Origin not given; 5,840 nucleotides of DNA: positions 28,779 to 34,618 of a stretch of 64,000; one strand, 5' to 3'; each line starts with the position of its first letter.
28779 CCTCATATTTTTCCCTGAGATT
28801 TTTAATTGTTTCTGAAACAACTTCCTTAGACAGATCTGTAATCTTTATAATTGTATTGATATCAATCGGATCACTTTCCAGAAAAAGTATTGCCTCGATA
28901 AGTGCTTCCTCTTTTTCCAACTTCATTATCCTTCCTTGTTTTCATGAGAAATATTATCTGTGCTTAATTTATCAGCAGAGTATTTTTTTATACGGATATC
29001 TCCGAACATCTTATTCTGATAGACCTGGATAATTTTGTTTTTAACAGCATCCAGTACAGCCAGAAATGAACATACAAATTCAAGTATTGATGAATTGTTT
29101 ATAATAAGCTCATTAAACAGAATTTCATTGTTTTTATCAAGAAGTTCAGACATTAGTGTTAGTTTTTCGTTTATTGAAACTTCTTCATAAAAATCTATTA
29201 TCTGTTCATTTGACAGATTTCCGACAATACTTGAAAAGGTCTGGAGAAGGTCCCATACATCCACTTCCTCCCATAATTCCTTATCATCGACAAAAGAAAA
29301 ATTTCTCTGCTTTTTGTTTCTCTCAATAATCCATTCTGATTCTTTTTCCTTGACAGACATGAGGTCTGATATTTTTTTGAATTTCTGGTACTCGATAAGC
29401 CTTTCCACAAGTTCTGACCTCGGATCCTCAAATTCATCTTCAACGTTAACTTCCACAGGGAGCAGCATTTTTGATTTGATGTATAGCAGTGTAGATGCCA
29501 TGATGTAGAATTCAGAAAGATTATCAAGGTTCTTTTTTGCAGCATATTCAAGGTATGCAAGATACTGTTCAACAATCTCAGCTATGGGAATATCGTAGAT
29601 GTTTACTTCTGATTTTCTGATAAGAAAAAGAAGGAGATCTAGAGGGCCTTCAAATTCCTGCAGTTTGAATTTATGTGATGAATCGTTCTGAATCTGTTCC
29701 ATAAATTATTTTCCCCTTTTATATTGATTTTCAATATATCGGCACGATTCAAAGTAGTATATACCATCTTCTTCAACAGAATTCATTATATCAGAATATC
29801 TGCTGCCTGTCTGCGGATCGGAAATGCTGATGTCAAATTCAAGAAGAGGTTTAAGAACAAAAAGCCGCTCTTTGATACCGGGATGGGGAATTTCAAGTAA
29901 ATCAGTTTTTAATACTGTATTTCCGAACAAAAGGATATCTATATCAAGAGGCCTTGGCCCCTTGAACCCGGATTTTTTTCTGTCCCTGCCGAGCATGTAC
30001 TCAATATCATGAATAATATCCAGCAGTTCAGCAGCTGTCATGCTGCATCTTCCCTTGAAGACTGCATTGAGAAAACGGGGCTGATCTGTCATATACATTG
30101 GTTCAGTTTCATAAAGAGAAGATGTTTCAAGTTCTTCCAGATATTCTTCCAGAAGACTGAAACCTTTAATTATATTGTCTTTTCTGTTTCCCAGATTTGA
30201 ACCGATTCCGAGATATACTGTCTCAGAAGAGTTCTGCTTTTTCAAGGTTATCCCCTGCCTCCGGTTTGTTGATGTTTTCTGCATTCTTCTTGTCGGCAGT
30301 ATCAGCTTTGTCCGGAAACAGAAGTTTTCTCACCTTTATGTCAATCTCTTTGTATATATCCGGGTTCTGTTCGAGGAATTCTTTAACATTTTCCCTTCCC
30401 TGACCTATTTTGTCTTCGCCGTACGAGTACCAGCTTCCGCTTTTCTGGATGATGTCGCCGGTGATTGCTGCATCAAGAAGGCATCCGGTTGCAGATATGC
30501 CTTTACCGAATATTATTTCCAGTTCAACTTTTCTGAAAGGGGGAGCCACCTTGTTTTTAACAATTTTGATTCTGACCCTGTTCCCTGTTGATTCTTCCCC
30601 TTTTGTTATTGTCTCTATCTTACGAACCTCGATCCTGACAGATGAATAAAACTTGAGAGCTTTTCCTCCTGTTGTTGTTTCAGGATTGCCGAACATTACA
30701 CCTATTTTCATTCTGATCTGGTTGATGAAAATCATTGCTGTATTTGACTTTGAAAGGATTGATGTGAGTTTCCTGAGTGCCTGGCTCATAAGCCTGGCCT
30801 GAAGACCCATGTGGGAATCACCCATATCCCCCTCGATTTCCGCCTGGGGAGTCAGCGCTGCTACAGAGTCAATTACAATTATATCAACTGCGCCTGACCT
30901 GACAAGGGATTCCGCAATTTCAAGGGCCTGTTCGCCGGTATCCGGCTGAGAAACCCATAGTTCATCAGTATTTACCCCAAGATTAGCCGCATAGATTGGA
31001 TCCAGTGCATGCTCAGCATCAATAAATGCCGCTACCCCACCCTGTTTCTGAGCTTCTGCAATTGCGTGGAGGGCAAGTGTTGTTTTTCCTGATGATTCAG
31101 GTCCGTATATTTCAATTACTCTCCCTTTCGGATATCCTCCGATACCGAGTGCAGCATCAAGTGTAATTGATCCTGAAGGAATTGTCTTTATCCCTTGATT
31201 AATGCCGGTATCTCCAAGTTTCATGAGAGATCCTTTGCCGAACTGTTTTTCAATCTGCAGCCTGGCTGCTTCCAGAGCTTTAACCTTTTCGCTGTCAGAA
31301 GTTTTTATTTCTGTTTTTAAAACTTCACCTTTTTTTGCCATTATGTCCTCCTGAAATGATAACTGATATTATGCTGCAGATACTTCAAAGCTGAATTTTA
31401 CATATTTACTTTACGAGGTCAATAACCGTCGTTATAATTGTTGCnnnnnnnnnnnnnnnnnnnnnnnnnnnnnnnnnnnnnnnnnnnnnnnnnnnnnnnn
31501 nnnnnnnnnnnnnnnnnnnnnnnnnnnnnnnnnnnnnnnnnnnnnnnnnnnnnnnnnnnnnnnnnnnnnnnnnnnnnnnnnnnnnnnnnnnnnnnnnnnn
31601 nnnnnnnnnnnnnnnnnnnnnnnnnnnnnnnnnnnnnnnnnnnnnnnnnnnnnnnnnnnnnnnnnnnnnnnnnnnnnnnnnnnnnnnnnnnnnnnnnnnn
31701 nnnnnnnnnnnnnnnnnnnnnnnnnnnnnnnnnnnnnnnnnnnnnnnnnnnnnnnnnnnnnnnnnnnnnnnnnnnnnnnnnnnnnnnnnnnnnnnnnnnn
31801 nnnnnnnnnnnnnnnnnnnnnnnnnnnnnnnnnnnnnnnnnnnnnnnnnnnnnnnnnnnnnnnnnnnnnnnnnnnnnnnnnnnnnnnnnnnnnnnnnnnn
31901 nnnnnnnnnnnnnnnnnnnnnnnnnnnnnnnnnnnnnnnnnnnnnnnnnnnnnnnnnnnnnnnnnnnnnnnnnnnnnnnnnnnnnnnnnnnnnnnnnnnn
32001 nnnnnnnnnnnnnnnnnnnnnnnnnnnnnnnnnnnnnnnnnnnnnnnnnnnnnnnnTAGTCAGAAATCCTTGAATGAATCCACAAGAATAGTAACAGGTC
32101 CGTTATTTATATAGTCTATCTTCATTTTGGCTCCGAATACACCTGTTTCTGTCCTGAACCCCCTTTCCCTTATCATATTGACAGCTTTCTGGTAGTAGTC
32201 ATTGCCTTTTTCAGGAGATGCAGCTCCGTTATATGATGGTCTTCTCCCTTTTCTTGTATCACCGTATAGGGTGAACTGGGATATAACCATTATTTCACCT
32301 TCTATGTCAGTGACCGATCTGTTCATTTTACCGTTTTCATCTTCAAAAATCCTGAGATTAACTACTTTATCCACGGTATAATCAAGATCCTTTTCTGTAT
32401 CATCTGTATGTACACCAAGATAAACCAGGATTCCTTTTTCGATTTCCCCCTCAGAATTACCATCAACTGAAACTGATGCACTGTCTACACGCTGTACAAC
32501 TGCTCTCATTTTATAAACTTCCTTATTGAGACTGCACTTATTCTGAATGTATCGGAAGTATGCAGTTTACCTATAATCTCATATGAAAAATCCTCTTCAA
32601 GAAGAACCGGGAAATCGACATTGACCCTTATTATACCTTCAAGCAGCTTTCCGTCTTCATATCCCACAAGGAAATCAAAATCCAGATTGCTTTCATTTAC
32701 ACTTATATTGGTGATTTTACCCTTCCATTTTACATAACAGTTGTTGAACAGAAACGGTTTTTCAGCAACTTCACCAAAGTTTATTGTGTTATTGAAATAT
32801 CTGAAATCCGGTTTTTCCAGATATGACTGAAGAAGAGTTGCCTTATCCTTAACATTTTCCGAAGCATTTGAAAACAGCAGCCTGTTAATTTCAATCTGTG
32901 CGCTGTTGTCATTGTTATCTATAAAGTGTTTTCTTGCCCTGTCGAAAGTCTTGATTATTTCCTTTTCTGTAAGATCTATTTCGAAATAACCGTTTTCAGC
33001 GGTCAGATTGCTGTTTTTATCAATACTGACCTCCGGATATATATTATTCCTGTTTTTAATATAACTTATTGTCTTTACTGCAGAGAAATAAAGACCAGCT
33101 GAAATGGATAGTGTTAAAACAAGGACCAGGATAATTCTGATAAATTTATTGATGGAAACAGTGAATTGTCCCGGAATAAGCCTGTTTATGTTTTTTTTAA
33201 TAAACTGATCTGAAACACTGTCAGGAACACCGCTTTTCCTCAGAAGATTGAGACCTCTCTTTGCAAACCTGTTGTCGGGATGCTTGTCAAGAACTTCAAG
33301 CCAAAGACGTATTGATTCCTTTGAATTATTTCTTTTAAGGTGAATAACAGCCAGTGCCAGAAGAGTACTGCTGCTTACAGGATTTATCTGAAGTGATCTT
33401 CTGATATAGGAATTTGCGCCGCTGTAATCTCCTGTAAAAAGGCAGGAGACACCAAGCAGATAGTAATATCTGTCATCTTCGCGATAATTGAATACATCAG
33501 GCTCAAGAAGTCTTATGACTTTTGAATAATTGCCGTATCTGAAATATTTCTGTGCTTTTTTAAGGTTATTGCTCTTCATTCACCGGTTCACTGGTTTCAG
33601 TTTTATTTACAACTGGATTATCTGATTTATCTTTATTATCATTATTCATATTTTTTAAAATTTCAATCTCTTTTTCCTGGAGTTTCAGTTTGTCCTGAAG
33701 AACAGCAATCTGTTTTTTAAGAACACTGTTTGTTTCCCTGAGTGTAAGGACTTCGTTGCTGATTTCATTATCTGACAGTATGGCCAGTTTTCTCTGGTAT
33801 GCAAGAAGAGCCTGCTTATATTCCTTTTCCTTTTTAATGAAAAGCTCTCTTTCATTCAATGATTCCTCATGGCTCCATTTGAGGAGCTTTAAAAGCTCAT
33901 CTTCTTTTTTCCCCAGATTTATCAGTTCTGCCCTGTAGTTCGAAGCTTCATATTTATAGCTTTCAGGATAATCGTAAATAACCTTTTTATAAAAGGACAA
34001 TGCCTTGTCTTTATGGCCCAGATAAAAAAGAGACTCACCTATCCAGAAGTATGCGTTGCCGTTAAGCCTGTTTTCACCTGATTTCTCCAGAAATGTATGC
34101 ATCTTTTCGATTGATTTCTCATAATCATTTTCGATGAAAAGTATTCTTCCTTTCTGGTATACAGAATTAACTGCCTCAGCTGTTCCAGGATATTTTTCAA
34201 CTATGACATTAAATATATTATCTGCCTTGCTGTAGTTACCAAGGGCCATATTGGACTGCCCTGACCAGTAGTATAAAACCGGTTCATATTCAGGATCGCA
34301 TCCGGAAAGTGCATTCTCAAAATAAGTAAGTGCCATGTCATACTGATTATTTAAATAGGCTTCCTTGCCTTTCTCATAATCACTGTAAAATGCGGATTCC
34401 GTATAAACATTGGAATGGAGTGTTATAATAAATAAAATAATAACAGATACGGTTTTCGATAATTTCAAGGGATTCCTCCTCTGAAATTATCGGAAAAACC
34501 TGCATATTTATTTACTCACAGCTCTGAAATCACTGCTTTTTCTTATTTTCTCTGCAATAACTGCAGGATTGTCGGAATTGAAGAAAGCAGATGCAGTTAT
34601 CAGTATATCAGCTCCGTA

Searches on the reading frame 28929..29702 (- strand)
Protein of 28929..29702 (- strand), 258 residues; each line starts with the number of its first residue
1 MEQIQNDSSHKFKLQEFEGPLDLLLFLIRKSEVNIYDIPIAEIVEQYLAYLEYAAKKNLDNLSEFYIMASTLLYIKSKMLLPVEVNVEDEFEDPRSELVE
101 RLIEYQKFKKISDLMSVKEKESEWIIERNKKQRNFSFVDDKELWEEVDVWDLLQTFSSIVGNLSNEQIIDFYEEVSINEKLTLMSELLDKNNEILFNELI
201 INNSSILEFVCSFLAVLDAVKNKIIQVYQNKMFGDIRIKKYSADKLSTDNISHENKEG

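Call 19: search_protein_families(library=ncbifam, proteins=[window:28929-29702:-], max_evalue=0.00001)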
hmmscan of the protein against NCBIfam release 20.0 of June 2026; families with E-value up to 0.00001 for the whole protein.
window:28929-29702:- (258 aa): 5 families
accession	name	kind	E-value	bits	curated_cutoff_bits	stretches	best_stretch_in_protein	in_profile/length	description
NF000994.0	PRK00104.1-3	equivalog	6.5e-53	179.9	234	1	9-242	3-242/246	segregation/condensation protein A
NF000995.0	PRK00104.1-4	equivalog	3.7e-50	170.6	315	1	10-241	5-246/251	segregation/condensation protein A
NF000993.0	PRK00104.1-2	equivalog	8.3e-43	146.7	268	1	12-242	3-234/237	segregation/condensation protein A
NF000992.0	PRK00104.1-1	equivalog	8.1e-39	133.6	417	1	10-242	3-244/247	segregation/condensation protein A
NF001751.0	PRK00478.1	equivalog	9.1e-14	51.2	436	1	9-240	160-412/505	segregation/condensation protein A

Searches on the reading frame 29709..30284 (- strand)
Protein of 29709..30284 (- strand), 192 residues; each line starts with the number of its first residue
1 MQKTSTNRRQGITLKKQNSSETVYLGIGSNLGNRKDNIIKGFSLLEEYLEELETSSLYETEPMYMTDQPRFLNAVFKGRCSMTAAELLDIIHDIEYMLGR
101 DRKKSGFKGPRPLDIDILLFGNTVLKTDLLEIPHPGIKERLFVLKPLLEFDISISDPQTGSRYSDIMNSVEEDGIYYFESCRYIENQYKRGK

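Call 72: search_protein_families(library=pfam, proteins=[window:29709-30284:-], max_evalue=0.000001)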
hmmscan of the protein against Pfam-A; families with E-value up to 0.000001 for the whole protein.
window:29709-30284:- (192 aa): 1 family
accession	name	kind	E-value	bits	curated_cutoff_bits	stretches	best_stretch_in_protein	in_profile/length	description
PF01288.25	HPPK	-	5.4e-34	117.5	25.7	1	24-150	1-114/116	7,8-dihydro-6-hydroxymethylpterin-pyrophosphokinase (HPPK)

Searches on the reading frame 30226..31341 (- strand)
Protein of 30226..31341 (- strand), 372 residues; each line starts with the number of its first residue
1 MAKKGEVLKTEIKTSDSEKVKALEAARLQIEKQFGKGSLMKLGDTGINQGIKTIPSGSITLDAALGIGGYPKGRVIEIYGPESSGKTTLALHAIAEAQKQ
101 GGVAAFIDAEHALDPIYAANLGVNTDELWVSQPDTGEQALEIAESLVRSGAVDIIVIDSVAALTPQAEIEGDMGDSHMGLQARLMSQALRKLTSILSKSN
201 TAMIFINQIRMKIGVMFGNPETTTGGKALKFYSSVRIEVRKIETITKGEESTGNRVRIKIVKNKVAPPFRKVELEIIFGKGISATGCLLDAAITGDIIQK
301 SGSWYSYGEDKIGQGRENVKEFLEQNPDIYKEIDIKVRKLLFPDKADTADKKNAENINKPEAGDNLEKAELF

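Call 72: search_protein_families(library=pfam, proteins=[window:30226-31341:-], max_evalue=0.000001)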
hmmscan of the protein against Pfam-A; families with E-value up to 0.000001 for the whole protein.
window:30226-31341:- (372 aa): 4 families
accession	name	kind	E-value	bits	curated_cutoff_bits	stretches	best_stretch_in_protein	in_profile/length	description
PF00154.27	RecA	-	3.3e-140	466.4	27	1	21-283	1-262/262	recA bacterial DNA recombination protein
PF21096.2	RecA_C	-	2.5e-25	88.8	27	1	286-340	1-55/57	RecA C-terminal domain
PF08423.17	Rad51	-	1.6e-08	34.6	22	1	53-242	7-212/244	Rad51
PF06745.19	ATPase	-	3.9e-07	30.1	26.6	0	57-218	4-167/231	KaiC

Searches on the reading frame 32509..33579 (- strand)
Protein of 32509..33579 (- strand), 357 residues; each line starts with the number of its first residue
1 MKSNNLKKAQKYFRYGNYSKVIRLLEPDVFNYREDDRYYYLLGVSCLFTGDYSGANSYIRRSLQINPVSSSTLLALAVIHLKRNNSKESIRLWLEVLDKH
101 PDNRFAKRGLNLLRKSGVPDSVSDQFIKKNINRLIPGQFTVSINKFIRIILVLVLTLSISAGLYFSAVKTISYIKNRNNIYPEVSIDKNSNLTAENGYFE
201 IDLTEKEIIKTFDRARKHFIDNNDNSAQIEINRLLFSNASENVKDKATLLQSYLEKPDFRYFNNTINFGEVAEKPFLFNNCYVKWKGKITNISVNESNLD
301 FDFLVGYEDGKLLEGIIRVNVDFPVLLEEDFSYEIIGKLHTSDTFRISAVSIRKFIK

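Call 72: search_protein_families(library=pfam, proteins=[window:32509-33579:-], max_evalue=0.000001)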
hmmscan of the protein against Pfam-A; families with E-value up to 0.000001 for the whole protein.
window:32509-33579:- (357 aa): 1 family
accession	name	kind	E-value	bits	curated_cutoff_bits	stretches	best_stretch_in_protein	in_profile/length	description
PF07719.23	TPR_2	-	1.4e-08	34.6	27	0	37-67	2-32/34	Tetratricopeptide repeat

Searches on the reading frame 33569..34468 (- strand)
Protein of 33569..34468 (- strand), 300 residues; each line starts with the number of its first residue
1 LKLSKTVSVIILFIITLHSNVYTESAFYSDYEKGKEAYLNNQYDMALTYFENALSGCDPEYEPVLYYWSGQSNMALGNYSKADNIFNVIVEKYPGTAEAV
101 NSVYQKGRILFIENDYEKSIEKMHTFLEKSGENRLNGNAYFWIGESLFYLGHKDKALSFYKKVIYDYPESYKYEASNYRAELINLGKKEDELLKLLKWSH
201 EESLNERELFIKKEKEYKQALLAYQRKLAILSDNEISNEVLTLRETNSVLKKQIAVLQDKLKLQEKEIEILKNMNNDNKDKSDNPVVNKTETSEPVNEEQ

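Call 72: search_protein_families(library=pfam, proteins=[window:33569-34468:-], max_evalue=0.000001)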
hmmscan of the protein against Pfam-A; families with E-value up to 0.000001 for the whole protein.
window:33569-34468:- (300 aa): 3 families
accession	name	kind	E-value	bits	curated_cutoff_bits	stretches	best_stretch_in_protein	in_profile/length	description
PF07719.23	TPR_2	-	4.4e-15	54.9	27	0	138-169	2-33/34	Tetratricopeptide repeat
PF13174.12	TPR_6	-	6.6e-14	52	26.3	0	139-170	2-33/33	Tetratricopeptide repeat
PF00515.34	TPR_1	-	8.7e-09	35.3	27.8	0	138-164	2-28/34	Tetratricopeptide repeat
